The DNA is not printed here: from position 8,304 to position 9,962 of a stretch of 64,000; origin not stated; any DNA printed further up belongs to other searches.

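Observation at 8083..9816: Lone plus-strand gene for a Gly-rich beta-helix protein in an otherwise strictly minus-strand block, ending 1 nt from a convergent gene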

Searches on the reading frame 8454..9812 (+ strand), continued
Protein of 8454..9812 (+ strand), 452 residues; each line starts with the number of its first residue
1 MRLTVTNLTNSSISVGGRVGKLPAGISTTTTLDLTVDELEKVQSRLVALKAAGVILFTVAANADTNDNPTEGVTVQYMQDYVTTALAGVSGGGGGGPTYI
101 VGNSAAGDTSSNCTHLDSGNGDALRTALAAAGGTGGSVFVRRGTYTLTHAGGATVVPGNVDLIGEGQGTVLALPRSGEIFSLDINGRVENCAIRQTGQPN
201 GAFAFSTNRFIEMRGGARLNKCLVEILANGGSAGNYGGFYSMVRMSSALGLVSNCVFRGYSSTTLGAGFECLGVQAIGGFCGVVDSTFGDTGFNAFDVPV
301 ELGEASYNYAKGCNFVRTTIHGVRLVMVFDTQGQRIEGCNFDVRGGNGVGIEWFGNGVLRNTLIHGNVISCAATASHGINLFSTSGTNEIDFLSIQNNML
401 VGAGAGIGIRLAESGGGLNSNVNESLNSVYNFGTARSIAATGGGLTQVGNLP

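Call 46: search_protein_families(library=phrogs, proteins=[P0005, P0006, P0007, P0008, P0009, P0010, P0011, P0014, P0016, P0017], max_evalue=0.001)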
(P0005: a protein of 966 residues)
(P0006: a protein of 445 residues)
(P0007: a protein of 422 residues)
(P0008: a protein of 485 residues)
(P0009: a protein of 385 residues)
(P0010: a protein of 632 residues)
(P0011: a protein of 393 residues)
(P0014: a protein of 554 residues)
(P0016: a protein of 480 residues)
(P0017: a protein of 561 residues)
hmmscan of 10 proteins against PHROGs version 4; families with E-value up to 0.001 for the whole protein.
P0005 (966 aa): 2 families
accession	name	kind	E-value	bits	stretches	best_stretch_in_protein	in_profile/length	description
phrog_892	-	tail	2.9e-16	60.2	2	72-133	145-206/782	tail fiber protein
phrog_32829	-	tail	3.3e-10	39.7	2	456-510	435-493/840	tail fiber protein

P0006 (445 aa): 0 families

P0007 (422 aa): 1 family
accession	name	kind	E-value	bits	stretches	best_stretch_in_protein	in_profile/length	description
phrog_9627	-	unknown function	1.4e-05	24.6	1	20-104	497-581/676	-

P0008 (485 aa): 0 families

P0009 (385 aa): 0 families

P0010 (632 aa): 3 families
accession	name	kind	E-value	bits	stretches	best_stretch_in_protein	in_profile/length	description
phrog_32829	-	tail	1.4e-11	44.2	2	7-46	463-501/840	tail fiber protein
phrog_892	-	tail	2.4e-07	30.7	1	185-247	157-217/782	tail fiber protein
phrog_24456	-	tail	0.00012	21.4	0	205-235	534-564/972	tail fiber protein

P0011 (393 aa): 1 family
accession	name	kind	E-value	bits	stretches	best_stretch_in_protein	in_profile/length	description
phrog_2234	-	tail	1.7e-08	34.6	0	122-328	356-565/757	tail spike protein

P0014 (554 aa): 2 families
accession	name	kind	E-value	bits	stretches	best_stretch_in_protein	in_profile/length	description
phrog_33494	-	unknown function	5.5e-44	151.6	1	1-210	1-214/653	-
phrog_9417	-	unknown function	3.8e-10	40.6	1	5-208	5-191/231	-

P0016 (480 aa): 0 families

P0017 (561 aa): 0 families
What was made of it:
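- P0010's N-terminus also matches tail-fibre PHROGs (call 46).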

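Call 50: search_solved_structures(query=A6, max_evalue=1, show_alignments=2)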
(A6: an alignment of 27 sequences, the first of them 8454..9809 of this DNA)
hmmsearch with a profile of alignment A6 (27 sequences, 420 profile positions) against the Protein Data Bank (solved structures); distinct sequences matched with E-value up to 1: 3.
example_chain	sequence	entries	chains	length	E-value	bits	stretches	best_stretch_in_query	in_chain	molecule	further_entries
9rx2_A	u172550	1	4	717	0.0033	19.7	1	340-419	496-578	Parallel beta-helix repeat protein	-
2bm4_A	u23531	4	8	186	0.17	14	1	200-325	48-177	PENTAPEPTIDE REPEAT FAMILY PROTEIN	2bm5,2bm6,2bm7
2xt4_A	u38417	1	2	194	0.29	13.3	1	256-372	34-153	MCBG-LIKE PROTEIN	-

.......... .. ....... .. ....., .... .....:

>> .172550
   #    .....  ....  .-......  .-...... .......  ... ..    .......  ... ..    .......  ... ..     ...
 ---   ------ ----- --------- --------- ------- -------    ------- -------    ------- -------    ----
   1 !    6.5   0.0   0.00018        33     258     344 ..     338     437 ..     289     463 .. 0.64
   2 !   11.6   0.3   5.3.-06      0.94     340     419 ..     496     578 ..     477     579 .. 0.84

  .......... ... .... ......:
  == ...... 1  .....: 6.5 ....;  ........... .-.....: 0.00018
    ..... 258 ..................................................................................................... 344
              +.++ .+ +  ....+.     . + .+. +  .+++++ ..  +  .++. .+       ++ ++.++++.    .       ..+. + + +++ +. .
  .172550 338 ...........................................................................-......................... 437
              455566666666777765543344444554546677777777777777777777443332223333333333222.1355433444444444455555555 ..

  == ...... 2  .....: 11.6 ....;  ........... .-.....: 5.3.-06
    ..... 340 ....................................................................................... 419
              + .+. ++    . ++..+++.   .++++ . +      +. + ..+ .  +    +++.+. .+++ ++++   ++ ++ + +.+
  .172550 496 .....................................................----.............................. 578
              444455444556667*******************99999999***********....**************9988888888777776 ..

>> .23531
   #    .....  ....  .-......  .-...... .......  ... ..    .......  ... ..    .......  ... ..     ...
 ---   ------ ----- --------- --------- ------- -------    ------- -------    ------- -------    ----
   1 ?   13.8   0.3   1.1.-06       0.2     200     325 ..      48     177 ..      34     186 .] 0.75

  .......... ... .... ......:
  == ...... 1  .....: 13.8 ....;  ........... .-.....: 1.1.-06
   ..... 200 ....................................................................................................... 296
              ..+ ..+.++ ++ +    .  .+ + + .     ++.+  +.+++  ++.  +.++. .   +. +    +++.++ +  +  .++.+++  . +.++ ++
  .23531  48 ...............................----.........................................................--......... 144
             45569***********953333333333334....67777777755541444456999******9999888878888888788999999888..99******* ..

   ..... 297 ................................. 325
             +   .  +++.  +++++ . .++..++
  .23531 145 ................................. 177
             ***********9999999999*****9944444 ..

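Call 51: find_encoding_contigs(protein=P0003, flank=5000, max_places=3)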
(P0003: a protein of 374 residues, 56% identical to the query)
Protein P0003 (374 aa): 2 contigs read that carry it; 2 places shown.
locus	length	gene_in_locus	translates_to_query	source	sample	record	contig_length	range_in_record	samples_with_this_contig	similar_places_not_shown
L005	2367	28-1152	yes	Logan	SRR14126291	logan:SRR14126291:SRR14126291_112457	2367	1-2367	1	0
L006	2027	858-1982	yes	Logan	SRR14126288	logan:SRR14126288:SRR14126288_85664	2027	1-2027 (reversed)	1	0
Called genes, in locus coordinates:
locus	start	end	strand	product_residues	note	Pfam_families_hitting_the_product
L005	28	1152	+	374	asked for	-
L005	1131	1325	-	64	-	-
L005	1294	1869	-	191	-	PF18909:dGTP_diPhyd_N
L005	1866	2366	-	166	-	?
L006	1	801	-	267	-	?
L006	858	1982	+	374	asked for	-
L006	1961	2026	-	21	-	?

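Call 56: find_homologous_proteins(query=A7, max_evalue=0.00001)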
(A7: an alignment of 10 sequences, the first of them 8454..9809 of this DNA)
Query A7 (10 sequences) (452 aa, profile of the alignment): 5 proteins with E <= 0.00001 among 8000 candidates.
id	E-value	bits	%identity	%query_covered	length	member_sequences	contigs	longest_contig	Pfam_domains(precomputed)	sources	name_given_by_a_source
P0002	1.8e-177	609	56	99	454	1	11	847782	-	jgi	jgi:hypothetical protein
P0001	3.1e-171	588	100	100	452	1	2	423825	-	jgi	jgi:hypothetical protein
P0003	8.2e-167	574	56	79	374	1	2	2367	-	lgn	-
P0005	6.1e-159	548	45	79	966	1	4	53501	-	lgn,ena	-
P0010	2.1e-131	457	34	67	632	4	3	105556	-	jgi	-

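Call 57: find_encoding_contigs(protein=P0005, flank=10000, max_places=2)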
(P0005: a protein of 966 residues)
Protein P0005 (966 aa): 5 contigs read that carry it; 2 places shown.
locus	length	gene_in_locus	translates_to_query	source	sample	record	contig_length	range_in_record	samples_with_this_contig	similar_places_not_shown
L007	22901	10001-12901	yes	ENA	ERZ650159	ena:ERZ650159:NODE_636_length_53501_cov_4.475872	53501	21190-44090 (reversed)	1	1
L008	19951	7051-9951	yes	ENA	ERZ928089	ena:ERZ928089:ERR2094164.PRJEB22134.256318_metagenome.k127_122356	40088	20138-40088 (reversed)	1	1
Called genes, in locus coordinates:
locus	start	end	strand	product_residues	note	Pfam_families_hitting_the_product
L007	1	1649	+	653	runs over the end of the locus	-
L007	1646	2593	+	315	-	PF07157:DNA_circ_N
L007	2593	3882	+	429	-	PF21683:GpP-like_1st, PF22255:Gp44-like_2nd (faint), PF22174:NMB1110-like_C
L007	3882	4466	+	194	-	-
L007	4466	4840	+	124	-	-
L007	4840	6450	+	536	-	PF04865:Baseplate_J (faint), PF26078:Baseplate_J_M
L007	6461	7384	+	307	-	-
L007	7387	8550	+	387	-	PF10076:Phage_Mu_Gp48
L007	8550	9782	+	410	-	-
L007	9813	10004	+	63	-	-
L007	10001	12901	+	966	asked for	-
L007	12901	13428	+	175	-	-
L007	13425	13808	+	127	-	-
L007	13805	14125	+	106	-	-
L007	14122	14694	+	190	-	-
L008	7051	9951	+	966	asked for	-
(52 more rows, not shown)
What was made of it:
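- P0005 (966 aa) lies at the end of a Mu-like baseplate operon, and its N-terminus matches tail-fibre PHROGs (calls 46, 57). The same helix ends tail-fibre proteins elsewhere (calls 46, 57). Homologous helices lie in baseplate and tail-fibre operons (call 57).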

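Call 58: find_encoding_contigs(protein=P0010, flank=10000, max_places=2)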
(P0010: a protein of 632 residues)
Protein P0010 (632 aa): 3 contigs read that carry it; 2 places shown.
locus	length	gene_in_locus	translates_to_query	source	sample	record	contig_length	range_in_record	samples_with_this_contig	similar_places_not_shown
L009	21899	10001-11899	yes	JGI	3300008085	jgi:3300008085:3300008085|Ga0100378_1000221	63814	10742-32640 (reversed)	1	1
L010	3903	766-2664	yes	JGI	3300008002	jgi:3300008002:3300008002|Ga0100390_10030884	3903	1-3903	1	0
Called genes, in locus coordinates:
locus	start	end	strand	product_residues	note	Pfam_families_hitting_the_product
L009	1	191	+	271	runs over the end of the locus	PF02195:ParB_N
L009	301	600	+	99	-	PF00583:Acetyltransf_1, PF13673:Acetyltransf_10 (weak), PF13508:Acetyltransf_7, PF14542:Acetyltransf_CG (weak)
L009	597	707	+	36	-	-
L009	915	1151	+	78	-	-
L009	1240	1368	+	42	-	-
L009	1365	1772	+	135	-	-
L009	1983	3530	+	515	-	PF03852:Vsr (weak)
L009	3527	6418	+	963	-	PF05876:GpA_ATPase (weak), PF14890:Intein_splicing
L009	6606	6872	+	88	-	-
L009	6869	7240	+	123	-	-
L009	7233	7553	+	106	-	-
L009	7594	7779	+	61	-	-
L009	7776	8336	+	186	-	PF16473:Rv2179c-like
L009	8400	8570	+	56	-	-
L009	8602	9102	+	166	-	PF05869:Dam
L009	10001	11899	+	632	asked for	-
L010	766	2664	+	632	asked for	-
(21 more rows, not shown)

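Call 59: predict_structure(alignment_id=A6)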
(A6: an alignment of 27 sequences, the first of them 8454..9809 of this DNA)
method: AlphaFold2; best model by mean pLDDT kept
length: 452 residues; sequences in the alignment: 27
mean_pLDDT: 91.4   pTM: 0.77
mean pLDDT of the five models: 91.4, 89.8, 89.3, 89.2, 88.7
residues with pLDDT >= 90: 372; 70-90: 47; 50-70: 9; < 50: 24
segments of 3 or more residues with pLDDT < 50: 71-93
pLDDT, mean of each block of 10 residues (from residue 1): 94 93 91 89 92 94 63 37 40 70 98 97 98 96 95 95 98 95 98 97 88 96 97 92 97 98 94 97 98 93 97 98 97 98 97 94 98 97 94 98 97 93 97 95 86 88
secondary structure, 60 per line:
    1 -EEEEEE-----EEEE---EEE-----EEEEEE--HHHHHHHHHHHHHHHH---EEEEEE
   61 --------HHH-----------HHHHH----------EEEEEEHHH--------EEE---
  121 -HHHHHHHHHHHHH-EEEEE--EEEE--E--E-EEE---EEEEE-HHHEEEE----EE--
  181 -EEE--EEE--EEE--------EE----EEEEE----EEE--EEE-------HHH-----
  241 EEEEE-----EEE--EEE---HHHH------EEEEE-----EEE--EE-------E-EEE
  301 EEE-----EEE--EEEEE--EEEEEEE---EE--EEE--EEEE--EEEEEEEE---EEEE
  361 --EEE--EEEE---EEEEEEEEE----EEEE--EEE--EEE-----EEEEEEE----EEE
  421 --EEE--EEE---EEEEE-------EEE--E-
elements in order: E2-7 E13-16 E20-22 E28-33 H36-51 E55-60 H83-87 E98-103 E115-117 H122-134 E136-140 E143-146 E154-156 E160-164 E169-172 E182-184 E187-189 E192-194 E209-213 E218-220 E223-225 E241-245 E251-253 E256-258 H262-265 E272-276 E282-284 E298-303 E309-311 E314-318 E321-327 E335-337 E340-343 E346-353 E357-360 E363-365 E368-371 E375-383 E388-391 E394-396 E399-401 E407-413 E418-420 E423-425 E428-430 E434-438 E446-448
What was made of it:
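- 8454..8633 (+): N-terminal module, residues 1-60 (four beta strands, a helix, a beta strand). The sequence profile extends to about residue 77. Inferred virion-docking adaptor. pLDDT is about 90-94 with the 27-sequence alignment (call 59).
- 8634..8741 (+): Flexible linker, residues 61-96. It contains a '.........' motif and the Gly6 tract (8724..8741). pLDDT is below 50 for residues 71-93 (call 59).
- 8742..9809 (+): Right-handed parallel beta-helix, residues 97-452. Inferred polysaccharide-binding and possibly polysaccharide-cleaving receptor domain. pLDDT is mostly 93-98 (call 59).
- On Pectin-lyase-like right-handed parallel beta-helix superfamily: AF2 model at pLDDT 91.4 with regular short strands through residues 98-448 (call 59).
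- The predicted fold is confident (call 59).
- Tried and rejected: It was superseded by the 27-sequence model (call 59).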

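Call 61: fold_search(model_id=the predicted structure, library=pdb)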
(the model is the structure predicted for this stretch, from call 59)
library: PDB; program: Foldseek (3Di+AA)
matches with E <= 10: 396; with E <= 0.001: 39
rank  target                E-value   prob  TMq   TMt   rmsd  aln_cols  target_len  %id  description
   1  2pyg_B                8.4e-06  1.00  0.25  0.29  13.0       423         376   15  Azotobacter vinelandii Mannuronan C-5 epimerase AlgE4 A-module (released 2008-05-27)
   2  5lw3                  9.7e-06  1.00  0.31  0.35  12.4       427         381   13  Azotobacter vinelandii Mannuronan C-5 epimerase AlgE6 A-module (released 2017-10-25)
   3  2pyg_A                1.5e-05  1.00  0.21  0.24  14.2       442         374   15  Azotobacter vinelandii Mannuronan C-5 epimerase AlgE4 A-module (released 2008-05-27)
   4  4mr0_A                1.8e-05  1.00  0.44  0.43   9.7       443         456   11  Crystal structure of PfbA, a surface adhesin of Streptococcus pneumoniae (released 2014-02-05)
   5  2pyh_B                2.1e-05  1.00  0.27  0.31  13.1       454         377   15  Azotobacter vinelandii Mannuronan C-5 epimerase AlgE4 A-module complexed with mannuronan trisaccharide (released 2008-05-27)
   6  4xlh                  2.3e-05  1.00  0.51  0.40   6.6       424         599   14  Tailspike protein double mutant D339A/E372A of E. coli bacteriophage HK620 (released 2016-01-20)
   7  4xkw_A                2.5e-05  1.00  0.50  0.39   7.2       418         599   14  Tailspike protein mutant D339N of E. coli bacteriophage HK620 in complex with pentasaccharide (released 2016-01-20)
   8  2pyh_A                2.8e-05  1.00  0.29  0.33  12.6       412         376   16  Azotobacter vinelandii Mannuronan C-5 epimerase AlgE4 A-module complexed with mannuronan trisaccharide (released 2008-05-27)
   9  4xlc                  3.7e-05  1.00  0.53  0.41   6.3       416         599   14  Tailspike protein double mutant D339N/E372A of E. coli bacteriophage HK620 (released 2016-01-20)
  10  4mr0_B                4.0e-05  1.00  0.41  0.41   9.6       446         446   12  Crystal structure of PfbA, a surface adhesin of Streptococcus pneumoniae (released 2014-02-05)
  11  6f7k_B                4.8e-05  1.00  0.49  0.41   7.3       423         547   12  Crystal structure of Dettilon tailspike protein (gp208) (released 2018-12-19)
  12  4xqf                  6.7e-05  1.00  0.53  0.42   5.9       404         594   14  Tailspike protein mutant E372Q (delta D470/N471) of E. coli bacteriophage HK620 (released 2016-01-27)
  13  2vji                  9.2e-05  1.00  0.48  0.38   7.7       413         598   14  Tailspike protein of E.coli bacteriophage HK620 (released 2008-07-01)
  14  4avz                  9.6e-05  1.00  0.49  0.39   6.9       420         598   14  Tailspike protein mutant E372Q of E. coli bacteriophage HK620 (released 2012-09-26)
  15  4xle_A                1.3e-04  1.00  0.48  0.38   7.8       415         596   14  Tailspike protein double mutant D339N/E372A of E. coli bacteriophage HK620 in complex with hexasaccharide (released 2016-01-20)
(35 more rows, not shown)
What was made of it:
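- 8742..9809 (+): Foldseek probability is 1.0 to AlgE4/AlgE6, PfbA, the HK620, Det7, CBA120 and Sf6 tailspikes and phi29 gp12 (call 61).
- On Pectin-lyase-like right-handed parallel beta-helix superfamily: Foldseek probability 1.0 to many solved beta-helix proteins (call 61).
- The phi29 pre-neck appendage gp12 is among the fold matches (call 61).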
